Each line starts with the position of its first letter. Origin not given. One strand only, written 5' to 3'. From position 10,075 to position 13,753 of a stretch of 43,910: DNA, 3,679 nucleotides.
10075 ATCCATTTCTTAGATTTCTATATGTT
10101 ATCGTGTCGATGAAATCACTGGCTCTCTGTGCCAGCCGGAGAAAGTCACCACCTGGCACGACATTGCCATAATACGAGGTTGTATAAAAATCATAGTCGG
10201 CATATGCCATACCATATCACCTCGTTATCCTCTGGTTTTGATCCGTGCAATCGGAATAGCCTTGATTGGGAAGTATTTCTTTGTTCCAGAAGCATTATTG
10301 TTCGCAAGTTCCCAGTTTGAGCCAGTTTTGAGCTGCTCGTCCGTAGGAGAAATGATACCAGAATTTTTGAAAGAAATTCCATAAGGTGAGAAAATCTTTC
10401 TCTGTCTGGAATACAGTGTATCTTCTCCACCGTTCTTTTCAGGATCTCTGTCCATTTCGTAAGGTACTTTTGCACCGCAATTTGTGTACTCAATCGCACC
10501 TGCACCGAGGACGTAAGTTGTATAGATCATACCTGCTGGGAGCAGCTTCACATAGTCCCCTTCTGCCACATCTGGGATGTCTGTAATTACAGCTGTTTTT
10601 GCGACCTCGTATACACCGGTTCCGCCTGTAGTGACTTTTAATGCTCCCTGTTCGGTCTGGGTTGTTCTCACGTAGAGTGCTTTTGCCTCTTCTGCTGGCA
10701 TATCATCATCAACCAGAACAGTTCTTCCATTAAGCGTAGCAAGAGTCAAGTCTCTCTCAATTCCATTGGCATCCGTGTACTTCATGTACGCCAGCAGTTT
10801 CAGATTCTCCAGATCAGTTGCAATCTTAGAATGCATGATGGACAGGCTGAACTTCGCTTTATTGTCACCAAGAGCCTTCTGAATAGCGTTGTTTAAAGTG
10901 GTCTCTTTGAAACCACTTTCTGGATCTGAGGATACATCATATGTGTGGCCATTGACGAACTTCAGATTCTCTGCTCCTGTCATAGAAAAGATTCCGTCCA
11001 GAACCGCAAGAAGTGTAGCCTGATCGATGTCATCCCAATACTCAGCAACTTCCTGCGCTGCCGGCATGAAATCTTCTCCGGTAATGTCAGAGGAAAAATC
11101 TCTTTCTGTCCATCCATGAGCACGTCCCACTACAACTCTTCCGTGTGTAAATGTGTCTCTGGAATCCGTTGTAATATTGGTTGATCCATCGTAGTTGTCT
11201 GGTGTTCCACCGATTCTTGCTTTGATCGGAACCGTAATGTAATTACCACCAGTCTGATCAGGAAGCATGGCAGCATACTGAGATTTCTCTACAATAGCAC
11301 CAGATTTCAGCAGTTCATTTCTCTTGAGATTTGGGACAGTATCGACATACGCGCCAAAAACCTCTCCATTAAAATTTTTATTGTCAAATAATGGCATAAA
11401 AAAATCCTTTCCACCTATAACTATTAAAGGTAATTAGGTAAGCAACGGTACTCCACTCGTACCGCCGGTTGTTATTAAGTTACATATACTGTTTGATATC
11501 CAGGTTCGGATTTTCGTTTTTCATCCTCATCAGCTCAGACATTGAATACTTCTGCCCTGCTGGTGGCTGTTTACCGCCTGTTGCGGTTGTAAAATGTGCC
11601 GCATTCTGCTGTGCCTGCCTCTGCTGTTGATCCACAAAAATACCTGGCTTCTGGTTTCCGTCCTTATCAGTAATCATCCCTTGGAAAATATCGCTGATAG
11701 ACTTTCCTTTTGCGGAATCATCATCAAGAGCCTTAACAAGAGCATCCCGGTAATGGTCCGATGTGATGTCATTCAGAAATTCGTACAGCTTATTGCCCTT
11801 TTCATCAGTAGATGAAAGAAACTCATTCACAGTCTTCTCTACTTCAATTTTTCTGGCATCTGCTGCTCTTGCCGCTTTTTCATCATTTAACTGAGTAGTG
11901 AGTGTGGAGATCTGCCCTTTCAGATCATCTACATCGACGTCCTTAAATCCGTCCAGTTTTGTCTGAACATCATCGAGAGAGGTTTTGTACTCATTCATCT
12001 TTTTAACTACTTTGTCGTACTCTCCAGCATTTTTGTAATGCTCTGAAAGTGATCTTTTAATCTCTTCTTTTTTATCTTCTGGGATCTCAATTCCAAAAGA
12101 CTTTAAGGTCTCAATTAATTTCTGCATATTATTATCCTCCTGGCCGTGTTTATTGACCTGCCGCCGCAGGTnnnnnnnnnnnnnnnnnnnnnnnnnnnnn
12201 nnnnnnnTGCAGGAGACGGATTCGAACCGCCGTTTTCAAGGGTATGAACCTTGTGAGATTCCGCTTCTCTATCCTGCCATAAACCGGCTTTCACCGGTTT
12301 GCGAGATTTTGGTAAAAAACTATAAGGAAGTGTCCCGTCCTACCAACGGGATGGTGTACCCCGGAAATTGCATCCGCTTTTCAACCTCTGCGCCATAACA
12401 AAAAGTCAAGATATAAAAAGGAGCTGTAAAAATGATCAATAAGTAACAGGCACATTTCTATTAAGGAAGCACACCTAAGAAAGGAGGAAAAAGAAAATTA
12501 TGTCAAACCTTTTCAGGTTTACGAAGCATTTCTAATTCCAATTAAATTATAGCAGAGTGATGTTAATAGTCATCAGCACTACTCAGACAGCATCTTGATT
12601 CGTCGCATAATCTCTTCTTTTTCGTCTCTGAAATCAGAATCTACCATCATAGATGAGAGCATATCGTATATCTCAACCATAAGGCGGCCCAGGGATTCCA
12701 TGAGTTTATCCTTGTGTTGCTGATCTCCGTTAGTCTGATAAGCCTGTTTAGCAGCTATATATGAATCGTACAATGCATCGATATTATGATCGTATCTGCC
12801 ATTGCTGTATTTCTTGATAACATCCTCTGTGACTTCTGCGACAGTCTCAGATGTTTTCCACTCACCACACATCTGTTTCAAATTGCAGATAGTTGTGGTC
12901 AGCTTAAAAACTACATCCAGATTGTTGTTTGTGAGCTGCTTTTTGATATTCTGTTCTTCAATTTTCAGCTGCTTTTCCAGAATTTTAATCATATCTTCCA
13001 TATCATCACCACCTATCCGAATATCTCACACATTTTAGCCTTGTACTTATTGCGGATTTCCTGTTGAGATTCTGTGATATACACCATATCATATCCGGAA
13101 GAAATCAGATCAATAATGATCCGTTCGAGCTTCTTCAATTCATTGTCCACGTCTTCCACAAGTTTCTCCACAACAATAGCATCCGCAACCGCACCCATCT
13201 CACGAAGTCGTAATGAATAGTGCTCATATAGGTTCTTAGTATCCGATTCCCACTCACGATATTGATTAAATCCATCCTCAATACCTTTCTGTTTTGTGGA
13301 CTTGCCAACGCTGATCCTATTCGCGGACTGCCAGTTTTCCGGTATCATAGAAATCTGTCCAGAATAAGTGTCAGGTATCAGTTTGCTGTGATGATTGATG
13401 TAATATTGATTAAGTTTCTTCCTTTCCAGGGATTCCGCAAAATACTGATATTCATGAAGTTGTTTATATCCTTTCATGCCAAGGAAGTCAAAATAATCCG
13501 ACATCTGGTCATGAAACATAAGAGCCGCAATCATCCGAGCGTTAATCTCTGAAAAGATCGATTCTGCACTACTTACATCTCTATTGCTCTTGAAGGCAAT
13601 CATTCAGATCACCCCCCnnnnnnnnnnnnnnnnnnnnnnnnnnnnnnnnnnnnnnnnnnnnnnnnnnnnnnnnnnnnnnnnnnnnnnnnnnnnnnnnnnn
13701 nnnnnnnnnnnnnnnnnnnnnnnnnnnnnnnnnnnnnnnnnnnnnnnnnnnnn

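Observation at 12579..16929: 4.3-kb, 11-gene orphan cassette splitting the head-morphogenesis operon (MuF | cassette | tRNA | scaffold)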

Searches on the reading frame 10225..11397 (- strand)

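Call 12: search_protein_families(library=pfam, proteins=[window:10225-11397:-], max_evalue=0.01)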
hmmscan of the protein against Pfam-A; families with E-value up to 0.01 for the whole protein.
window:10225-11397:- (390 aa): 1 family
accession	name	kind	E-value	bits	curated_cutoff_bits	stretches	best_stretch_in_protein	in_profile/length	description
PF20036.5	Gp13-like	-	3.4e-07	30.3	26.4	1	150-237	139-224/313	Major capsid protein 13-like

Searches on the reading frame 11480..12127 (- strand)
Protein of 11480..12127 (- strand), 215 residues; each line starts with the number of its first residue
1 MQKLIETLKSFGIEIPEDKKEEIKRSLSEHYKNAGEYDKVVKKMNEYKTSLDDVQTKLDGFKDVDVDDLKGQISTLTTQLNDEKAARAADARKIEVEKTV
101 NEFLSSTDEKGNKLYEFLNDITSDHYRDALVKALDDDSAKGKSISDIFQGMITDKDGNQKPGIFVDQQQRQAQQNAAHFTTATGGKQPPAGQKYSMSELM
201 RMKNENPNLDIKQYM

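Call 12: search_protein_families(library=pfam, proteins=[window:11480-12127:-], max_evalue=0.01)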
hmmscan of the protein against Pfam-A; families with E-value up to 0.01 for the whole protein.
window:11480-12127:- (215 aa): 3 families
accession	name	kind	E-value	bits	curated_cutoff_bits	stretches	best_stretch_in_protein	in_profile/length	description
PF06810.17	Phage_scaffold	-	8.7e-11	42.5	35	1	6-164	4-149/170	Phage capsid assembly scaffolding protein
PF23100.1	DUF2096_N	-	0.0016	19.2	26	1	2-65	9-75/96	DUF2096 N-terminal four-helical bundle domain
PF24753.1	DUF7698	-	0.0035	17.7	27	1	82-166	8-91/118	Domain of unknown function (DUF7698)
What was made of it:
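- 11480..12127 (-): Scaffolding protein (downstream flank). PF06810 E 8.7e-11 (call 12).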

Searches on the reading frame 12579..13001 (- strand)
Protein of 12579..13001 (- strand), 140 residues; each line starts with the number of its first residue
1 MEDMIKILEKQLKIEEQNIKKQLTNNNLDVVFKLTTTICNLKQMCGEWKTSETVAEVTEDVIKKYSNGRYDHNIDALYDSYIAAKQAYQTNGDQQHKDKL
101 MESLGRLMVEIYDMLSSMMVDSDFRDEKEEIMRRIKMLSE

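Call 12: search_protein_families(library=pfam, proteins=[window:12579-13001:-], max_evalue=0.01)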
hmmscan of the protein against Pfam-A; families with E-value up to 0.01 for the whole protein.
window:12579-13001:- (140 aa): 1 family
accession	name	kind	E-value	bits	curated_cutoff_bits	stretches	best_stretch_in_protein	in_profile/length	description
PF08657.15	DASH_Spc34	-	0.0062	16.6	26.7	1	4-132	138-271/280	DASH complex subunit Spc34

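Call 34: search_solved_structures(query=A4, max_evalue=5)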
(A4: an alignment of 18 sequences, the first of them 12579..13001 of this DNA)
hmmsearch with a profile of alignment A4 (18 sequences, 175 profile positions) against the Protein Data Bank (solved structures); distinct sequences matched with E-value up to 5: 3.
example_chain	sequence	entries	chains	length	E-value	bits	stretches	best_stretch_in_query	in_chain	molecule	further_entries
2p4w_A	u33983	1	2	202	2.8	11.8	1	114-169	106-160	Transcriptional regulatory protein arsR family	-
9gsx_A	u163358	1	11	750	3.2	11.7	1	82-174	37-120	Flagellin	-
6kos_A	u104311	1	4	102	4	11.3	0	115-156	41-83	SUWA (Super WA20)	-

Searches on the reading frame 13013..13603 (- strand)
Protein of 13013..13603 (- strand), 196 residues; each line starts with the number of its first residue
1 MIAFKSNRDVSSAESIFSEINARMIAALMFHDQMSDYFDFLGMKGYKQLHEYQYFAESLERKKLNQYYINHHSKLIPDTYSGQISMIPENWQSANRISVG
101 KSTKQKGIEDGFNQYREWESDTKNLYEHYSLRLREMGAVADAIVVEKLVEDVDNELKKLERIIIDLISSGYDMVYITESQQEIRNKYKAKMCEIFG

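Call 5: search_protein_families(library=pfam, proteins=[window:13013-13603:-], max_evalue=1)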
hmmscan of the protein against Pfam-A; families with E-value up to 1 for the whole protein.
window:13013-13603:- (196 aa): 0 families
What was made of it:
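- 13013..13603 (-): p10, 196 aa: possible ferritin-like helical protein without the canonical ferroxidase ligands; present only in the closest relatives. No Pfam hit (call 5).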

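Call 6: search_protein_families(library=phrogs, proteins=[window:13013-13603:-], max_evalue=0.1)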
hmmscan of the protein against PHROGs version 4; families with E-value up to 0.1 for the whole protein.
window:13013-13603:- (196 aa): 4 families
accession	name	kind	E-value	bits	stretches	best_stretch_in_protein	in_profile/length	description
phrog_17879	-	unknown function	4.9e-05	24.1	1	27-188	25-169/175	-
phrog_35491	-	unknown function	0.014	16.1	1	129-180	119-172/207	-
phrog_20991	-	unknown function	0.036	15.3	0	61-123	24-82/83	-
phrog_12793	-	unknown function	0.062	14.3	1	5-139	11-132/187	-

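Call 13: search_protein_families(library=ncbifam, proteins=[window:13013-13603:-], max_evalue=0.1)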
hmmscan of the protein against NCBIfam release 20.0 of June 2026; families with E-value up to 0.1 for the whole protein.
window:13013-13603:- (196 aa): 0 families

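Call 14: search_protein_families(library=padloc, proteins=[window:13013-13603:-], max_evalue=0.1)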
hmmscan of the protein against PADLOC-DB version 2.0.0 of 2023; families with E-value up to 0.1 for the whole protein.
window:13013-13603:- (196 aa): 0 families

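Call 33: search_solved_structures(query=A5, max_evalue=10, show_alignments=2)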
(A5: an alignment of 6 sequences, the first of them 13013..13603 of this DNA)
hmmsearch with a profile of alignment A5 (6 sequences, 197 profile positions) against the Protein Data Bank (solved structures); distinct sequences matched with E-value up to 10: 8.
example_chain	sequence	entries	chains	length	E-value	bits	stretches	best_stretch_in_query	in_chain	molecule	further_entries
5ls9_A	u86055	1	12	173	0.03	16.9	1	12-75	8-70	Ferritin, putative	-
5mww_A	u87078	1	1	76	0.031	16.8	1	16-55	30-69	RNA polymerase sigma factor SigA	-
1s3q_A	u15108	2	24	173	0.04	16.5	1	12-68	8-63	ferritin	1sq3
3kx9_A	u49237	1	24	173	0.04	16.5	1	12-68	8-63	Ferritin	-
5v5k_A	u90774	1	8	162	0.045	16.3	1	12-66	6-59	Ferritin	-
5wpn_A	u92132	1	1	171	0.22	14.1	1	15-77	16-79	Ferritin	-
7ckq_F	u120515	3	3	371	0.43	13.1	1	17-55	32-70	RNA polymerase sigma factor SigA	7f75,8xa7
2d2s_A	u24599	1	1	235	2.3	10.7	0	122-164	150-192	Exocyst complex component EXO84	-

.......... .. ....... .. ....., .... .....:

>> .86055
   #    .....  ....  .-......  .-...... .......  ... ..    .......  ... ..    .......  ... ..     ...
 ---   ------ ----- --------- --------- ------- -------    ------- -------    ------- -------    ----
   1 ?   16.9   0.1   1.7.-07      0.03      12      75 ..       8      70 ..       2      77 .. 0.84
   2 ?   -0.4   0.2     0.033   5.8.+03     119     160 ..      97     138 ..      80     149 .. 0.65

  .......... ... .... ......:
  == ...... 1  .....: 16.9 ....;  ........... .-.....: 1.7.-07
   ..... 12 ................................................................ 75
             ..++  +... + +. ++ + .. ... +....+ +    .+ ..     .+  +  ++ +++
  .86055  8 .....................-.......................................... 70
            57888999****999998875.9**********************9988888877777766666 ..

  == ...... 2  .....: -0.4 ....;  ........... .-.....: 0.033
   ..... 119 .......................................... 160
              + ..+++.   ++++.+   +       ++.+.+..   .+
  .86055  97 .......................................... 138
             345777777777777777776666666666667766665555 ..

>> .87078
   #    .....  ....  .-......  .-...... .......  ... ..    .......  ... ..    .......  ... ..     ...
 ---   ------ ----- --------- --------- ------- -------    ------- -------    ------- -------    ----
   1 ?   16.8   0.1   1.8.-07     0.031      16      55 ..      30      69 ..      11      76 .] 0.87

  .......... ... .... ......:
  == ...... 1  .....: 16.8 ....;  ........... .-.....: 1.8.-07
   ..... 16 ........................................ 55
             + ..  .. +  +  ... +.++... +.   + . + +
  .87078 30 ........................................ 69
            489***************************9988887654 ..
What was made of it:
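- On Ferritin-like superfamily, for p10: The PDB profile gives five ferritins at E 0.03-0.22, over residues 12-75 only (call 33).
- On Ferritin (ferroxidase), for p10: In the family-consensus alignment of call 33, an Arg and a Glu stand opposite the ferritin residues I take to be Glu17 and His53.
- Checked: p10 as ferritin-like has only weak support (PDB ferritins E 0.03-0.2; call 33).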
